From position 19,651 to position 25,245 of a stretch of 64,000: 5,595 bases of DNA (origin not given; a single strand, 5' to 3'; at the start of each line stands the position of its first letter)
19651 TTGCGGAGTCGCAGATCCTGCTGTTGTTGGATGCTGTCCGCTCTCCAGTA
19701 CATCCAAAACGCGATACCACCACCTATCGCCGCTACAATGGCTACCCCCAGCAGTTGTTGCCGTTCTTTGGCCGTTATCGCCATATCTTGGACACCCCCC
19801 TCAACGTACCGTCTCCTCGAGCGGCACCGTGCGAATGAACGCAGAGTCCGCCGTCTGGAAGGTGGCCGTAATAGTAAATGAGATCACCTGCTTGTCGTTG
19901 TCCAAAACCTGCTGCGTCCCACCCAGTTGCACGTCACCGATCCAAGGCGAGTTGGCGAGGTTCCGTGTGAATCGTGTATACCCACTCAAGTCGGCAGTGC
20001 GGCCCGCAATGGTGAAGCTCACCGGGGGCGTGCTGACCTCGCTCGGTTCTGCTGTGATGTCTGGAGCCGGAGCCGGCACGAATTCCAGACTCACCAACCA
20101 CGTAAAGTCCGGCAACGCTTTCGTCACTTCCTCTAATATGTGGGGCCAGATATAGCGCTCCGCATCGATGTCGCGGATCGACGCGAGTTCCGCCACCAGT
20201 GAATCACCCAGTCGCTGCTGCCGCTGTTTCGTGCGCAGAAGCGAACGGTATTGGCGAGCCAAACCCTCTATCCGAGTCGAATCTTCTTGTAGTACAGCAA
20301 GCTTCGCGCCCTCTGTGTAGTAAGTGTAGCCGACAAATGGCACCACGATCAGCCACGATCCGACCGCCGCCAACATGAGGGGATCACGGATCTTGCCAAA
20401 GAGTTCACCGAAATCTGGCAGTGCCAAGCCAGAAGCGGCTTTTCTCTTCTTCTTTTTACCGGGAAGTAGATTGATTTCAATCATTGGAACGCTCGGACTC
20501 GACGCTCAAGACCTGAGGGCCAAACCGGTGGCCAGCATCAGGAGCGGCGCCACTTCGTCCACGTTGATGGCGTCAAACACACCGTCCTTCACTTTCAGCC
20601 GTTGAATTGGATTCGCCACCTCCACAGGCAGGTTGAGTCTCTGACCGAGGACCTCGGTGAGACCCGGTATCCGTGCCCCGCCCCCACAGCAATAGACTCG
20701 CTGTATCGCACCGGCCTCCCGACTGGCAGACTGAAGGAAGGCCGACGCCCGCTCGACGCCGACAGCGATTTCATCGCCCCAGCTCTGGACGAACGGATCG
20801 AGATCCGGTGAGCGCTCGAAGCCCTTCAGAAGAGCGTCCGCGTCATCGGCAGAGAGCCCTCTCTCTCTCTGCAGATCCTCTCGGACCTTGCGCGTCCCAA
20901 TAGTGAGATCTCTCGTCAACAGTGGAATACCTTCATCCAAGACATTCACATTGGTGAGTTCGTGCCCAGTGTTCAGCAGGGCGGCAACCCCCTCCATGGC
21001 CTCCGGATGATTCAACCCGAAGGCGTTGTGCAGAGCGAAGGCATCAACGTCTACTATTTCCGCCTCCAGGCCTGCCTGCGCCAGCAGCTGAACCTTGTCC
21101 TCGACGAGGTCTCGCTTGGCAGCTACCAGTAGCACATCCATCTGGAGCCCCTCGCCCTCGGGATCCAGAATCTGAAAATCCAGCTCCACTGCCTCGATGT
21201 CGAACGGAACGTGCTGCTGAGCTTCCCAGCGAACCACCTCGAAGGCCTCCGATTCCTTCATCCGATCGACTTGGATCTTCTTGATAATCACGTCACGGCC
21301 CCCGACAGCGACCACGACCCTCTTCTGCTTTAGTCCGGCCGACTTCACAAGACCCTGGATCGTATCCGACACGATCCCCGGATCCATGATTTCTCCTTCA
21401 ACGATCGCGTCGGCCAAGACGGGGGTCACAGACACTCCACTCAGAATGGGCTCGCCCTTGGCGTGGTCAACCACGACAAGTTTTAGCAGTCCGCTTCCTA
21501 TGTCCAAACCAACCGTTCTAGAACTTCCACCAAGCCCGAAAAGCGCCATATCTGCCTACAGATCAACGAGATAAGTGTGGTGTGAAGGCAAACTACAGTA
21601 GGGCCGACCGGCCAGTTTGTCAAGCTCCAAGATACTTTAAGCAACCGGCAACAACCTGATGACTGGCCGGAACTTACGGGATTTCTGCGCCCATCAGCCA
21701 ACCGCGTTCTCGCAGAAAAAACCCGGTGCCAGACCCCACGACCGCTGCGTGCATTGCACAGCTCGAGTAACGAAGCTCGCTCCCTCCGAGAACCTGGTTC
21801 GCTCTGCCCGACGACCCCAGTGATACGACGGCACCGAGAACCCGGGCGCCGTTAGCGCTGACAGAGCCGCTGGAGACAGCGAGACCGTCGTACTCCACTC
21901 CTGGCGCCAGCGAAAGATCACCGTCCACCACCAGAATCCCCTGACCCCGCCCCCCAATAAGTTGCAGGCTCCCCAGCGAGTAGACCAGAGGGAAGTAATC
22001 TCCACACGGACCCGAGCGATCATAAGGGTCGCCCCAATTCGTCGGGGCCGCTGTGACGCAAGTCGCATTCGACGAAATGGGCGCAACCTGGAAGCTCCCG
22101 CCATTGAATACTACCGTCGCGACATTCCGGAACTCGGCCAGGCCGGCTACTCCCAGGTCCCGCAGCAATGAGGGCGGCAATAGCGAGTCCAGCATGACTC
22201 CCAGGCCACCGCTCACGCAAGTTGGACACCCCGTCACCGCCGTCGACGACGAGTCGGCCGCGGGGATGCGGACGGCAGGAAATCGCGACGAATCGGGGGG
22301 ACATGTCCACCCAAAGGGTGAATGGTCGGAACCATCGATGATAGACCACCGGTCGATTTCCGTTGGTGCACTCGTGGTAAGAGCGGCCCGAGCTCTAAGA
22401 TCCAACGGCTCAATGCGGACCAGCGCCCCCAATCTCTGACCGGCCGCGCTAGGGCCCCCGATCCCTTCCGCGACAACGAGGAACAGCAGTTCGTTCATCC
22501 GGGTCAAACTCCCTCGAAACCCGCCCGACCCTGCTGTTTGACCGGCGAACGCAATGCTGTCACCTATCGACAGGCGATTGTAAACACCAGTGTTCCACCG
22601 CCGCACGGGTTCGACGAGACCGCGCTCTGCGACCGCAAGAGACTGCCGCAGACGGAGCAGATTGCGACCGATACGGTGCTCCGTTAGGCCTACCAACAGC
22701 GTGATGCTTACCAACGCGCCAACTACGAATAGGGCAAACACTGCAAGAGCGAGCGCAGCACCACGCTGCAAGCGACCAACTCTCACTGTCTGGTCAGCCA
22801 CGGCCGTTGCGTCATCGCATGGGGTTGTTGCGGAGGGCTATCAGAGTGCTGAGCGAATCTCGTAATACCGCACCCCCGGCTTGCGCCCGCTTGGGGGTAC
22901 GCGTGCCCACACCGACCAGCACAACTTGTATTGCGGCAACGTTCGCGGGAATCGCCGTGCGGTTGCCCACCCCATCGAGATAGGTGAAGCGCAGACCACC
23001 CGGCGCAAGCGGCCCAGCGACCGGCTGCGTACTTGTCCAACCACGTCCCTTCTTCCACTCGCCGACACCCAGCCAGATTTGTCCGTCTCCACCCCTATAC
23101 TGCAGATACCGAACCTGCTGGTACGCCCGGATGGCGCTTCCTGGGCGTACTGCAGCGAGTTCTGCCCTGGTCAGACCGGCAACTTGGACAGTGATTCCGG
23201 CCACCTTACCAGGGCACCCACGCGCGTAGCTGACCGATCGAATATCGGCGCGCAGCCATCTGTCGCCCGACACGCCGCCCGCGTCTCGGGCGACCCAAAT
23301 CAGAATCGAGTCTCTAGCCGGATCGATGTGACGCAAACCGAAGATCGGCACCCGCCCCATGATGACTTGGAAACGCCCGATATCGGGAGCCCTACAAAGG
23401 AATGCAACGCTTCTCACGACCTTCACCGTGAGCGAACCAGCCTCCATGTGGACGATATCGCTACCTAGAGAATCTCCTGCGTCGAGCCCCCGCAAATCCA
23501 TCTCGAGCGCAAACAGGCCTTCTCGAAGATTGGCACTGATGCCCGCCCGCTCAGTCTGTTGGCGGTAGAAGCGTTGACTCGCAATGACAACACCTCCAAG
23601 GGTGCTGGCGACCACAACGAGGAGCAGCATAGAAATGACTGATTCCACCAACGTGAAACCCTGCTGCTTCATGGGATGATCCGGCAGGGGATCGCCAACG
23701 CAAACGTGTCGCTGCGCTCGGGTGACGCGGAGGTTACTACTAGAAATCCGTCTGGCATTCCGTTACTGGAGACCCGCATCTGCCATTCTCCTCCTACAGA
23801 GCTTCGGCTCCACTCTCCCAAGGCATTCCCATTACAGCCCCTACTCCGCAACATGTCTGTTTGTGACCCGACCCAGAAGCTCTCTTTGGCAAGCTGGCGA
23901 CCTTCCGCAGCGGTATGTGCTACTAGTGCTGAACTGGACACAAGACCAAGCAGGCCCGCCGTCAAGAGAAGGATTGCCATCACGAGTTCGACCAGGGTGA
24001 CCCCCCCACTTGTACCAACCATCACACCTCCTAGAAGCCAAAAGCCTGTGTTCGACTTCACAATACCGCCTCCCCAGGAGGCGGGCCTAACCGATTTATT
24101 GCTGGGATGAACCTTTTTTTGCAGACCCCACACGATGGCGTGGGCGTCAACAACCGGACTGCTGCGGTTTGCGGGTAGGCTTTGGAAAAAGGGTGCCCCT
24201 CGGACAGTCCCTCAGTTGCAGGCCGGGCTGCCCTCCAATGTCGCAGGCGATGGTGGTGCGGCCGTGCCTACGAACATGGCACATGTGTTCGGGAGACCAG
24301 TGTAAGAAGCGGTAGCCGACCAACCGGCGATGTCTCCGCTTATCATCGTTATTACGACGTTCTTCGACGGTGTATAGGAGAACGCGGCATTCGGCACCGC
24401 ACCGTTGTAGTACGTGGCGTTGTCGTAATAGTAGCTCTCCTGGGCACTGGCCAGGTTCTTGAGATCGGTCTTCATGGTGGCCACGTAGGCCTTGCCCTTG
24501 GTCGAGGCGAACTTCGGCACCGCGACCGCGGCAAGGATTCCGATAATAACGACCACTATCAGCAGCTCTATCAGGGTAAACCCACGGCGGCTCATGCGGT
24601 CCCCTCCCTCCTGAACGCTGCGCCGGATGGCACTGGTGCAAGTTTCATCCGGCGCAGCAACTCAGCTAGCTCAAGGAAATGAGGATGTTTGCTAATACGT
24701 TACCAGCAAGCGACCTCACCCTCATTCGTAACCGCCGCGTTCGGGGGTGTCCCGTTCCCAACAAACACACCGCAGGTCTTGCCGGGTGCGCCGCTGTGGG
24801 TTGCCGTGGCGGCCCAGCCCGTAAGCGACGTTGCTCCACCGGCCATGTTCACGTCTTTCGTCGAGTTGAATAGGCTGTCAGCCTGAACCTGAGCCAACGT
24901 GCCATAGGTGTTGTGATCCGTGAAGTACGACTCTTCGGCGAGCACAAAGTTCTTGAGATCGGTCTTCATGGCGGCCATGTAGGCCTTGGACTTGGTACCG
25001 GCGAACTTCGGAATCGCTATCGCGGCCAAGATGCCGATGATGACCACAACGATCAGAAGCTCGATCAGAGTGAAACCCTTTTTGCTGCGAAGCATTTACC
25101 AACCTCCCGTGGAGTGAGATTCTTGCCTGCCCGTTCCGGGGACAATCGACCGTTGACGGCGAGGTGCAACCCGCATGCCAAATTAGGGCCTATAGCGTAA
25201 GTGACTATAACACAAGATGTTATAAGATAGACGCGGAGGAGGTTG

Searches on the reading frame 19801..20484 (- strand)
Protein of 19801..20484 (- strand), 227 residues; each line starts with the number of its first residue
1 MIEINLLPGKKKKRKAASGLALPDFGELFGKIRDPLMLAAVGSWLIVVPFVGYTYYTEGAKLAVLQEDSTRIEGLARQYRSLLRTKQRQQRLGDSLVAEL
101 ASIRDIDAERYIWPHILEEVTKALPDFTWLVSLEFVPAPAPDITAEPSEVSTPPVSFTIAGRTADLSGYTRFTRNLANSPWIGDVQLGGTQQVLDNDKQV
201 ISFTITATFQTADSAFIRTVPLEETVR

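Call 5: search_protein_families(library=pfam, proteins=[window:19801-20484:-], max_evalue=0.01)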
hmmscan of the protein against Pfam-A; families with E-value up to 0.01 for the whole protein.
window:19801-20484:- (227 aa): 1 family
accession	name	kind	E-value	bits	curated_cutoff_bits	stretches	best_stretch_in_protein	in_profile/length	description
PF05137.18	PilN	-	6.6e-10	39.3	22.8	1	115-208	1-77/78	Fimbrial assembly protein (PilN)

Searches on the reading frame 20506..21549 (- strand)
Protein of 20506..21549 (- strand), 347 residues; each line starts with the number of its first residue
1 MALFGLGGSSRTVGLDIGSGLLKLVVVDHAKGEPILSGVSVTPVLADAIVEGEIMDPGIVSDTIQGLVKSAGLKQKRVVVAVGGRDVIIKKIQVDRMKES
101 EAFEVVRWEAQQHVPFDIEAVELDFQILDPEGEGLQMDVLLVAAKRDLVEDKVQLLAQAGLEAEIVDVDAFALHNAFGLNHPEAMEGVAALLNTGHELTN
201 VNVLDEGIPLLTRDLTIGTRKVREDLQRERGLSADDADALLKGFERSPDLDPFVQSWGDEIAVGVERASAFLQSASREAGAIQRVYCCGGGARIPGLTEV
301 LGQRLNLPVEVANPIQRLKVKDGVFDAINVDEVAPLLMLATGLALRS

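Call 5: search_protein_families(library=pfam, proteins=[window:20506-21549:-], max_evalue=0.01)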
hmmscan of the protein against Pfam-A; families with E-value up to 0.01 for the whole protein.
window:20506-21549:- (347 aa): 3 families
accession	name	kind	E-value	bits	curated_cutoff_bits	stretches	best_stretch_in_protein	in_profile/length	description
PF11104.14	PilM_2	-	8.3e-62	209.5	27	1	14-347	1-339/340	Type IV pilus assembly protein PilM;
PF14450.12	FtsA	-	4.6e-06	27.4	31.8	1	190-315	1-113/127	Cell division protein FtsA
PF05134.19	T2SSL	-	0.00021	21.2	25.5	1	75-173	46-138/231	Type II secretion system (T2SS), protein L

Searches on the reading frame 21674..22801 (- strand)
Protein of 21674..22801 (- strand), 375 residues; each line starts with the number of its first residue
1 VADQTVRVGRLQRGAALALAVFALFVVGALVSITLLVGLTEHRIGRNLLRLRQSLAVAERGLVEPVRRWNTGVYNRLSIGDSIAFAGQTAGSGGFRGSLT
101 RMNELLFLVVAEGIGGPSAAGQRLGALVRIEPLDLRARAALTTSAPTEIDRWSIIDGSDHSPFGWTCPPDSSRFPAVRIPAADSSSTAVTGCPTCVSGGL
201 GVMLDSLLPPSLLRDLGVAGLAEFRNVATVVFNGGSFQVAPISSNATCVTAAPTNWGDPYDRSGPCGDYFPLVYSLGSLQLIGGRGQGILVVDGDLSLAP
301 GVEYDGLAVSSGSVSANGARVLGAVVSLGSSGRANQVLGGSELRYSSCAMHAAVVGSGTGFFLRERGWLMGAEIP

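Call 5: search_protein_families(library=pfam, proteins=[window:21674-22801:-], max_evalue=0.01)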
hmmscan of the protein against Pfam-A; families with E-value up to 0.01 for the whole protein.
window:21674-22801:- (375 aa): 0 families

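Call 7: search_protein_families(library=ncbifam, proteins=[window:21674-22801:-], max_evalue=0.01)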
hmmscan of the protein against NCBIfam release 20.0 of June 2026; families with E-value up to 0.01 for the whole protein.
window:21674-22801:- (375 aa): 0 families

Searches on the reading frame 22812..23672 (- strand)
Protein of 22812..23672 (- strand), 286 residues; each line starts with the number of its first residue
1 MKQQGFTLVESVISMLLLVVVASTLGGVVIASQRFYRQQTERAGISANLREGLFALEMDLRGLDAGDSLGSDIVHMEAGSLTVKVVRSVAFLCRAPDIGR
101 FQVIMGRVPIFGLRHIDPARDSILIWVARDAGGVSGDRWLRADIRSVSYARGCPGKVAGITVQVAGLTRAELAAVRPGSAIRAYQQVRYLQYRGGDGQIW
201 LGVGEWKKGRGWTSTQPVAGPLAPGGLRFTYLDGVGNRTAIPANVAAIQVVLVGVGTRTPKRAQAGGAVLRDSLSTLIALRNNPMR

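Call 7: search_protein_families(library=ncbifam, proteins=[window:22812-23672:-], max_evalue=0.01)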
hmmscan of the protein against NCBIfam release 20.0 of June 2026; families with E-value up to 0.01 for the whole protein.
window:22812-23672:- (286 aa): 3 families
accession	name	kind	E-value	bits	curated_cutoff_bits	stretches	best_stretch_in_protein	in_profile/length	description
NF041013.1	T4P_ComGE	equivalog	0.00028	20.9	49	1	2-34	2-34/83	competence type IV pilus minor pilin ComGE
TIGR02532.1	IV_pilin_GFxxxE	domain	0.0011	18.8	16.3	1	3-23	1-21/24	prepilin-type N-terminal cleavage/methylation domain-containing protein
NF007660.0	PRK10332.1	equivalog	0.0018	18.7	86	1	2-30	7-35/107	prepilin-type N-terminal cleavage/methylation domain-containing protein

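Call 22: search_protein_families(library=pfam, proteins=[window:22812-23672:-], max_evalue=0.001)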
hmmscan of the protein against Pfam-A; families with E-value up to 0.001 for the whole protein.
window:22812-23672:- (286 aa): 1 family
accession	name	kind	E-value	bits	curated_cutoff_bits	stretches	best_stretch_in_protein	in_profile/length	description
PF07963.17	N_methyl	-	7.3e-05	22.6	21.2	1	1-24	2-25/27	Prokaryotic N-terminal methylation motif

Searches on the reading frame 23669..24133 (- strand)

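Call 7: search_protein_families(library=ncbifam, proteins=[window:23669-24133:-], max_evalue=0.01)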
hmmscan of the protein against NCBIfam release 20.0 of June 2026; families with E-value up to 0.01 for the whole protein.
window:23669-24133:- (154 aa): 1 family
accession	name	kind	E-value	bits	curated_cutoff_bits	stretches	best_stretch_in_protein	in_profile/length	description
TIGR02523.1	type_IV_pilV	equivalog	0.0099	16.4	52.2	0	44-66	3-25/139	type IV pilus modification protein PilV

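Call 22: search_protein_families(library=pfam, proteins=[window:23669-24133:-], max_evalue=0.001)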
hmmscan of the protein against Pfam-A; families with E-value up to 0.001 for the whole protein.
window:23669-24133:- (154 aa): 0 families

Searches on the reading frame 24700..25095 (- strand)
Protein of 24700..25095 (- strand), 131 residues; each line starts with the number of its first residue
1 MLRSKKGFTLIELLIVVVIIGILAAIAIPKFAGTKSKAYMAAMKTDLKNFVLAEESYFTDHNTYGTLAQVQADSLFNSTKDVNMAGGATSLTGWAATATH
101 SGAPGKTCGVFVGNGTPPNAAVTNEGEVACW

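Call 7: search_protein_families(library=ncbifam, proteins=[window:24700-25095:-], max_evalue=0.01)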
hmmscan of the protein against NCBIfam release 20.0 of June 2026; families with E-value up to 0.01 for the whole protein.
window:24700-25095:- (131 aa): 10 families
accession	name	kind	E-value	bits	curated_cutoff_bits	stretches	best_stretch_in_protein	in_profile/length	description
NF041775.1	typeIV_PilA_Myxo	equivalog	5.9e-16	59.1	400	1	5-69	10-74/214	type IV pilin protein PilA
TIGR01710.1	typeII_sec_gspG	equivalog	3.2e-12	46.6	88.85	1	6-69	1-64/134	type II secretion system major pseudopilin GspG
TIGR02532.1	IV_pilin_GFxxxE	domain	7.8e-10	38.2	16.3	1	5-28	1-24/24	prepilin-type N-terminal cleavage/methylation domain-containing protein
NF007862.0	PRK10574.1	equivalog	1.6e-09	38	138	1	4-55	3-54/145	prepilin peptidase-dependent pilin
NF040999.1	pilin_ComGC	equivalog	5e-09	36.2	75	1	5-79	1-75/84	competence type IV pilus major pilin ComGC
TIGR01708.2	typeII_sec_gspH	equivalog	2.9e-08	33.9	80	1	6-44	2-40/169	type II secretion system minor pseudopilin GspH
NF007800.0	PRK10506.1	equivalog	6.4e-06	26.1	158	1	3-72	6-75/163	prepilin peptidase-dependent protein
NF041013.1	T4P_ComGE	equivalog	0.00015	21.8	49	1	4-53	2-49/83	competence type IV pilus minor pilin ComGE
TIGR02596.1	TIGR02596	subfamily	0.00046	20.3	70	1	8-34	1-27/196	Verru_Chthon cassette protein D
NF040982.1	ComGD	equivalog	0.00086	19.7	70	1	5-44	1-40/139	competence type IV pilus minor pilin ComGD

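Call 22: search_protein_families(library=pfam, proteins=[window:24700-25095:-], max_evalue=0.001)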
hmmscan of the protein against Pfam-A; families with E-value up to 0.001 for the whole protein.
window:24700-25095:- (131 aa): 2 families
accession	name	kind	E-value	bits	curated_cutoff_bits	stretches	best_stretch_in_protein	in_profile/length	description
PF07963.17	N_methyl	-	1.3e-09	37.6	21.2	1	3-28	2-27/27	Prokaryotic N-terminal methylation motif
PF16732.10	ComP_DUS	-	0.00095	20.4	27.3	0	35-110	7-85/87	Type IV minor pilin ComP, DNA uptake sequence receptor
